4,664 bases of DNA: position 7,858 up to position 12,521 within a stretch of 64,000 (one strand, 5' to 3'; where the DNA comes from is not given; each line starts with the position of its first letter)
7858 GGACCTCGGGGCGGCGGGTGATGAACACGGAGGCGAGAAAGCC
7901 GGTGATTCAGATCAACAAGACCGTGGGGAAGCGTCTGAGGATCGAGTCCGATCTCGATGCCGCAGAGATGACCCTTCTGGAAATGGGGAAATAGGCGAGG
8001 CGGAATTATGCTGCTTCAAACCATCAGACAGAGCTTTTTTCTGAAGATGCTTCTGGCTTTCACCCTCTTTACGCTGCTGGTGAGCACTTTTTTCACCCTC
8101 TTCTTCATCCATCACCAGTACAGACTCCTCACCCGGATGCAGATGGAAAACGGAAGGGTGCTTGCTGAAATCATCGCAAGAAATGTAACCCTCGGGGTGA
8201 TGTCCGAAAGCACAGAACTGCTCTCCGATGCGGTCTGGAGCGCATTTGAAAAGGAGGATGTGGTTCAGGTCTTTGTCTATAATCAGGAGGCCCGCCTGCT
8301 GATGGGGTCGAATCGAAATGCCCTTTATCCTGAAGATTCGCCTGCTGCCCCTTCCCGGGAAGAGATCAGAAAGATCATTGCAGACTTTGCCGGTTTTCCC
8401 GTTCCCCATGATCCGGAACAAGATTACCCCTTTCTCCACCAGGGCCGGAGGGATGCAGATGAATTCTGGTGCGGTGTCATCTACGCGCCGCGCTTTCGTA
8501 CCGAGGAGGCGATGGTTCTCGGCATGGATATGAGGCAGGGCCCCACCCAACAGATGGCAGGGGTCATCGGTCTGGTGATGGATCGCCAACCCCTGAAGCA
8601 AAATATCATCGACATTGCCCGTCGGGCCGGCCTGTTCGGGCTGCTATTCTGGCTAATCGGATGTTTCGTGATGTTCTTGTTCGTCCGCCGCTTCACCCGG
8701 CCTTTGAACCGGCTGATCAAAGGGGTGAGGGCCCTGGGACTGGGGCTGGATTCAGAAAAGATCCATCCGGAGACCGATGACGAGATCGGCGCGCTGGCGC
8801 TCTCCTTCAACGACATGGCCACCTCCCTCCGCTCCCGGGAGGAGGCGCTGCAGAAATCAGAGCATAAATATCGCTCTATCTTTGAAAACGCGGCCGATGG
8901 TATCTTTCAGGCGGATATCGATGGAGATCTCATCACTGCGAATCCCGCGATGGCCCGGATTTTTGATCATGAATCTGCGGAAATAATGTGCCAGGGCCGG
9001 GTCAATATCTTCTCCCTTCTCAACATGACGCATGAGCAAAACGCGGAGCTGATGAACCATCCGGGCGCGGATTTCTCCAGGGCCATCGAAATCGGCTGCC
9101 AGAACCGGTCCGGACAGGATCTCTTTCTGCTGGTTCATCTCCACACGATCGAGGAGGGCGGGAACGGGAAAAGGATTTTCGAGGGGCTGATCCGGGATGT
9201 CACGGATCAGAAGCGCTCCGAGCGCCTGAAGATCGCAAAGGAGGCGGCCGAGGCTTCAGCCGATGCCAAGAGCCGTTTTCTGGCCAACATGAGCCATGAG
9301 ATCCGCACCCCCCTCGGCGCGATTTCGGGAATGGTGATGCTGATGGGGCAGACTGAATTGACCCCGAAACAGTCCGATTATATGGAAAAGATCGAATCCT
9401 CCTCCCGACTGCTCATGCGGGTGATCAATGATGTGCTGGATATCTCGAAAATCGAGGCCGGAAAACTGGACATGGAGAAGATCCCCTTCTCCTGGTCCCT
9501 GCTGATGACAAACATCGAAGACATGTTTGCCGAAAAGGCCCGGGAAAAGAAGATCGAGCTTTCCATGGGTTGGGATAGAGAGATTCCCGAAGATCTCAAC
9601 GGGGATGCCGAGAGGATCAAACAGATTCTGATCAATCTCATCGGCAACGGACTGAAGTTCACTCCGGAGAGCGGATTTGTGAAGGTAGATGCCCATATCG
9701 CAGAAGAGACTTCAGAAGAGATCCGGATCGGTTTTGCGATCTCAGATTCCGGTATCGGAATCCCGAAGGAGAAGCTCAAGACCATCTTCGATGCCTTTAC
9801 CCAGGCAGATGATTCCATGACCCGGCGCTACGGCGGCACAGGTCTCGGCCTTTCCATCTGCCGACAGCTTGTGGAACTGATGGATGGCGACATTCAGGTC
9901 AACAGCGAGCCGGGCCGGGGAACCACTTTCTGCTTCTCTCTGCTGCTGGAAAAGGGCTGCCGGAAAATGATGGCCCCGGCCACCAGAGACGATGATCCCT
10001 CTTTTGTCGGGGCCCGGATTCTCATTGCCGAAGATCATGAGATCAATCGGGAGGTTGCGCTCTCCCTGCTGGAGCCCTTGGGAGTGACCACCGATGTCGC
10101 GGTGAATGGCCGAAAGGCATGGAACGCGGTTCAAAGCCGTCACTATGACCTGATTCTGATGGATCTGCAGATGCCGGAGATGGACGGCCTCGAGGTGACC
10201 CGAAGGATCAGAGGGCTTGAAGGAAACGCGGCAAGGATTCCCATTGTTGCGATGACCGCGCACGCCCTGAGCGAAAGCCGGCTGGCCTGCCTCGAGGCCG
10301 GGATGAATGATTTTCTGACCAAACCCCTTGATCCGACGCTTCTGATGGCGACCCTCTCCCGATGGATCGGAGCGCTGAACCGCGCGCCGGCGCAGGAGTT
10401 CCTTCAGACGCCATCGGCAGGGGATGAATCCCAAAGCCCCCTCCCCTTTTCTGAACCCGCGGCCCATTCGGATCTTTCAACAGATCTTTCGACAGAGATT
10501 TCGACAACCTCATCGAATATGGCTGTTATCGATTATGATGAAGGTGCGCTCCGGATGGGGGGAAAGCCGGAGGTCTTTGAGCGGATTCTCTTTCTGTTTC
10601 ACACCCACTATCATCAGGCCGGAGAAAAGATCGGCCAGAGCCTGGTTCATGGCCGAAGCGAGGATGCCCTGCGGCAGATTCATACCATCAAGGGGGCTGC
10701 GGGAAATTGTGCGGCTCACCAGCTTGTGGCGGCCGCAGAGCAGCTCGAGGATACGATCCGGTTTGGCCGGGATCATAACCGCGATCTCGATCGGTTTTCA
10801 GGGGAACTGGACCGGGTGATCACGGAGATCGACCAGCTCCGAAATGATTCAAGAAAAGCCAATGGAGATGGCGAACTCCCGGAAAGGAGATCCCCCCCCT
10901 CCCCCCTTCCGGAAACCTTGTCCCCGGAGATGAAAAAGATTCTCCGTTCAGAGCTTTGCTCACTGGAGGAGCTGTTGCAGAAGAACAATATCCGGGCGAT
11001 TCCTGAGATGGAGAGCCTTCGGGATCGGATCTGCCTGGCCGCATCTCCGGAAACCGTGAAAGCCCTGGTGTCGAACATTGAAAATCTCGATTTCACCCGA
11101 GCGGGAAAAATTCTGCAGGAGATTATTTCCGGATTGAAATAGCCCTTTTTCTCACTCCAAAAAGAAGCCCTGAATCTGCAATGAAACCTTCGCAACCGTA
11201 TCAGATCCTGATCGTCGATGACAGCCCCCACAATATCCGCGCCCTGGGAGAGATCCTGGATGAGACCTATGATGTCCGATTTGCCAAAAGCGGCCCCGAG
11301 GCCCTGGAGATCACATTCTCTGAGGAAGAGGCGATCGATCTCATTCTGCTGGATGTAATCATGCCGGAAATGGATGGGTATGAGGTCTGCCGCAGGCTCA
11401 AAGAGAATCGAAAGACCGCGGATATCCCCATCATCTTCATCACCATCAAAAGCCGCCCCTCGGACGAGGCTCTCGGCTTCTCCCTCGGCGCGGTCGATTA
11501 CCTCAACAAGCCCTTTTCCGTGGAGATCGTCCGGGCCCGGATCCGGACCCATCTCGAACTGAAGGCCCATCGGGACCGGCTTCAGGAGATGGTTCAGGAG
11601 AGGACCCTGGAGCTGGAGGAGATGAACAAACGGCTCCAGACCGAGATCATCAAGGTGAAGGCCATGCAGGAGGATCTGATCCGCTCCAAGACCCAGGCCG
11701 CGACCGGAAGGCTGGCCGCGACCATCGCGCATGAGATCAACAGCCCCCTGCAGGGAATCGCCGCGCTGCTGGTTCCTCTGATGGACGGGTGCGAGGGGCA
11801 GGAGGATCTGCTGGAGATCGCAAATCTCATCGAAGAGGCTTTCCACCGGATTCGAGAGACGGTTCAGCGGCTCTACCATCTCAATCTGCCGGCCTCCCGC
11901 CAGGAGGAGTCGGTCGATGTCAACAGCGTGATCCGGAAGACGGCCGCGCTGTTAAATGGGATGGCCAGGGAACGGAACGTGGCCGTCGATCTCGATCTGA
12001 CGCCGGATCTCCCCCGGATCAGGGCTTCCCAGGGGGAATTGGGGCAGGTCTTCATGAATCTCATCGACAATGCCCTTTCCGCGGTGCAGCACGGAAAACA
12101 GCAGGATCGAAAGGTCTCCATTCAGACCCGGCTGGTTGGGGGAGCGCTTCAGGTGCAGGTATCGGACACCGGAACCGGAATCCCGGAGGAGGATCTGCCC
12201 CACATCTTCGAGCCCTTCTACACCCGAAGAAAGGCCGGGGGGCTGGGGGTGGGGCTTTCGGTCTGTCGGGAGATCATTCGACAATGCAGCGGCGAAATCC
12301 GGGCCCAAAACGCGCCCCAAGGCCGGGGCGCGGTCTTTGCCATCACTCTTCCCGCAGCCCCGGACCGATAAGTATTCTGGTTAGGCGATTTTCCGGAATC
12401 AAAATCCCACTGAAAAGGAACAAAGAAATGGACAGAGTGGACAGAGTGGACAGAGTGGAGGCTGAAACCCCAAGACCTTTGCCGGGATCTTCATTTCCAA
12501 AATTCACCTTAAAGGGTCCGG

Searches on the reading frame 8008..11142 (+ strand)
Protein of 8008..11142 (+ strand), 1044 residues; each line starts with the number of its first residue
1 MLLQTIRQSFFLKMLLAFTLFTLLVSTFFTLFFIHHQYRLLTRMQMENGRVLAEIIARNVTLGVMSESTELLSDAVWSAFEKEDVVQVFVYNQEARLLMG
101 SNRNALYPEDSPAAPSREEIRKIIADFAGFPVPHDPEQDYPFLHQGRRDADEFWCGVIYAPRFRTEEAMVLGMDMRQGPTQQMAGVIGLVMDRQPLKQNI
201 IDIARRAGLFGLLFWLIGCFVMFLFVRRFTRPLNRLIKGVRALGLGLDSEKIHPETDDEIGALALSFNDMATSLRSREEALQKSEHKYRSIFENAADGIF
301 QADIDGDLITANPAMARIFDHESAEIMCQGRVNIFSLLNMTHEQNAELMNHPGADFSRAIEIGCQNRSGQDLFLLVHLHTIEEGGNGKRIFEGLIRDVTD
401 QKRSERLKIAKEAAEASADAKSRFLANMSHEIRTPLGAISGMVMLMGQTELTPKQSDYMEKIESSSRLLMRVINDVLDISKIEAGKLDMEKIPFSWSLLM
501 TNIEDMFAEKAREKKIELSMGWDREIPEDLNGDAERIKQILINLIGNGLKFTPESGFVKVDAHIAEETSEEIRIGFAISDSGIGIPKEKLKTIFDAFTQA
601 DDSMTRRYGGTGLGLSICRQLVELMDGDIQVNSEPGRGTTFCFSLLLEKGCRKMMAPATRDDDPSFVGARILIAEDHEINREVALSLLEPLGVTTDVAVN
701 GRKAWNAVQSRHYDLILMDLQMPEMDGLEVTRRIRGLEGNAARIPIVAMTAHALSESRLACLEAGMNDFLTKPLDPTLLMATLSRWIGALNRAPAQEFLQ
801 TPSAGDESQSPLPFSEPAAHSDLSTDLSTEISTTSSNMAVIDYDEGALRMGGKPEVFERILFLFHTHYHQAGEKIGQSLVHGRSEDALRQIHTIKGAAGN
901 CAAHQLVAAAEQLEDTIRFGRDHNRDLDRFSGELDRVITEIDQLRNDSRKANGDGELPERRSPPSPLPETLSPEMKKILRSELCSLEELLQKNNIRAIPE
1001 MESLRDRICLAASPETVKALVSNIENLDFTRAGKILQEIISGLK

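Call 36: search_protein_families(library=pfam, proteins=[window:8008-11142:+], max_evalue=0.001)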
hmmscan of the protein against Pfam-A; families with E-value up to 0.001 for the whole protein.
window:8008-11142:+ (1044 aa): 8 families
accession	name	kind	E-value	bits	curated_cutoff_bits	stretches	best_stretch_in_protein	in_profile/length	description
PF02518.31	HATPase_c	-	2.4e-30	105.6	26.4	1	532-647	1-109/111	Histidine kinase-, DNA gyrase B-, and HSP90-like ATPase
PF00072.30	Response_reg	-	2.7e-28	98.8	30.2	1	671-783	1-110/111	Response regulator receiver domain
PF00512.31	HisKA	-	4.7e-20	71.9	26.9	1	420-485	1-66/66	His Kinase A (phospho-acceptor) domain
PF00672.30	HAMP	-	1.2e-10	42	25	1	224-275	1-52/53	HAMP domain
PF01627.28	Hpt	-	1.3e-09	38.6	24.6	1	871-946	13-83/84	Hpt domain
PF13188.13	PAS_8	-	1.2e-07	31.8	21.8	1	287-329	2-44/65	PAS domain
PF13426.13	PAS_9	-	4.8e-06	27.2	27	1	297-400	2-103/103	PAS domain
PF00989.32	PAS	-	1.1e-05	25.8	22.6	1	287-327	2-42/113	PAS fold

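Call 79: search_protein_families(library=ncbifam, proteins=[window:8008-11142:+], max_evalue=0.00001)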
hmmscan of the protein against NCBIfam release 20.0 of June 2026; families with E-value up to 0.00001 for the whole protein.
window:8008-11142:+ (1044 aa): 146 families (the best 25 are shown)
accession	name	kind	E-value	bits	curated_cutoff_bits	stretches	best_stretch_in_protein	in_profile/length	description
NF008318.0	PRK11107.1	equivalog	2.7e-129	432.8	890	2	407-690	279-558/920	two-component sensor histidine kinase BarA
TIGR02956.1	TMAO_torS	equivalog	3.1e-114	383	676.5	1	409-918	452-941/967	TMAO reductase system sensor histidine kinase/response regulator TorS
NF041947.1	LuxQ_Vibrio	equivalog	3.3e-96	323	1200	1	234-784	297-836/843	quorum-sensing autoinducer 2 sensor kinase/phosphatase LuxQ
NF008302.0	PRK11091.1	equivalog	1.4e-91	307.9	838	1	272-915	138-741/779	aerobic respiration two-component sensor histidine kinase ArcB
NF011874.0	PRK15347.1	equivalog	9.8e-90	301.8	852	2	401-649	378-616/921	two component system sensor kinase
NF045901.1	HisKinLetSLeg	equivalog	1.1e-83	281.8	1650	2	406-649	278-520/906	two-component system sensor histidine kinase LetS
NF008099.0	PRK10841.1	equivalog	1.9e-79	267.5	920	2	405-645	454-688/949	two-component system sensor histidine kinase RcsC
NF038297.2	hybrid_HK_HrmK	equivalog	1e-73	249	725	1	401-784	215-605/607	hybrid histidine kinase/response regulator HrmK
NF046044.1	PnpS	equivalog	2.1e-66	224.6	400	1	244-645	13-389/390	two-component system histidine kinase PnpS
NF033092.0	HK_WalK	equivalog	2.6e-65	221.2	725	1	182-645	154-592/594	cell wall metabolism sensor histidine kinase WalK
NF047874.1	MASE3_PAS_HK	subfamily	5.5e-62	210.5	560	1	266-647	245-625/655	MASE3 domain-containing sensor histidine kinase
NF007420.1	PRK09959.1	equivalog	1.1e-59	202.1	1995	1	395-793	685-1080/1197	acid-sensing system histidine kinase EvgS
NF008543.0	PRK11466.1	equivalog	1.5e-59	201.8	982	1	410-779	433-790/914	TMAO reductase system sensor histidine kinase/response regulator TorS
NF008468.0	PRK11360.1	equivalog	7.4e-53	179.8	646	1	194-648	185-609/616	two-component system sensor histidine kinase AtoS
NF045911.1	TCSHisKinNblS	equivalog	6.6e-52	176.7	1000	1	228-646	204-619/621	two-component system sensor histidine kinase NblS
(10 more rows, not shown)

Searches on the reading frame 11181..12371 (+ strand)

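Call 36: search_protein_families(library=pfam, proteins=[window:11181-12371:+], max_evalue=0.001)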
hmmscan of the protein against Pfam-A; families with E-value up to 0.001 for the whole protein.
window:11181-12371:+ (396 aa): 4 families
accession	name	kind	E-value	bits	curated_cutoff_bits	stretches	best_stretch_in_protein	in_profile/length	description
PF02518.31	HATPase_c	-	4e-26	92.1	26.4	1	286-393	5-110/111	Histidine kinase-, DNA gyrase B-, and HSP90-like ATPase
PF00072.30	Response_reg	-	7.8e-26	90.9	30.2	1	9-121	1-110/111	Response regulator receiver domain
PF14501.12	HATPase_c_5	-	2.2e-05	24.7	22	1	287-378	6-91/102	GHKL domain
PF00512.31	HisKA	-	4.5e-05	23.9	26.9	1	176-232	3-58/66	His Kinase A (phospho-acceptor) domain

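Call 79: search_protein_families(library=ncbifam, proteins=[window:11181-12371:+], max_evalue=0.00001)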
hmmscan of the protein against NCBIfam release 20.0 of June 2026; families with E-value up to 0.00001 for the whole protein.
window:11181-12371:+ (396 aa): 147 families (the best 25 are shown)
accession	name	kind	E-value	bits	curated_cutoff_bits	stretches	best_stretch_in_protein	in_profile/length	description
NF052574.1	HisKinEspCMyxo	equivalog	9.6e-54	182.8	1200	2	156-394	398-639/785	serine histidine kinase EspC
NF008468.0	PRK11360.1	equivalog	4e-47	160.9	646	1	158-394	379-610/616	two-component system sensor histidine kinase AtoS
NF041880.1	EPS_EpsF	equivalog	9.4e-44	149.7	900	2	12-144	1-131/492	response regulator EpsF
TIGR02956.1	TMAO_torS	equivalog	2.7e-43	148.3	676.5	2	119-391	410-681/967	TMAO reductase system sensor histidine kinase/response regulator TorS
NF007688.0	PRK10364.1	equivalog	2.5e-40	138.6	479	1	160-393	225-452/460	two-component system sensor histidine kinase ZraS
NF046026.1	HisKinCckACaul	equivalog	1.5e-37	129.1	1000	2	154-393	281-533/678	cell cycle histidine kinase CckA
NF008302.0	PRK11091.1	equivalog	6.7e-37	127.1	838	2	156-392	266-505/779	aerobic respiration two-component sensor histidine kinase ArcB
NF007135.0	PRK09581.1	equivalog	5.9e-36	124.3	474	1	8-182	4-175/457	PleD family two-component system response regulator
NF046020.1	HisKinCckABruc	equivalog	1e-34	119.6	1000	2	146-391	451-706/868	cell cycle histidine kinase CckA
NF052573.1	HisKinEspAMyxo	equivalog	3.4e-34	118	1400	2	155-394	364-613/755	serine histidine kinase EspA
NF008318.0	PRK11107.1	equivalog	8.2e-34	116.8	890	2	4-156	665-814/920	two-component sensor histidine kinase BarA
NF011874.0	PRK15347.1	equivalog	1.2e-33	116.2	852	2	7-224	689-893/921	two component system sensor kinase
NF041777.1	sens_FixL_Rhizob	equivalog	7.1e-32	110.7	850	1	156-394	243-483/485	sensor protein FixL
NF010411.0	PRK13837.1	equivalog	8e-32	110.1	647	1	159-393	434-676/828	two-component system VirA-like sensor kinase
NF053867.1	SprKinKinDBac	equivalog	1.2e-30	106.4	775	1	175-393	286-498/500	sporulation kinase KinD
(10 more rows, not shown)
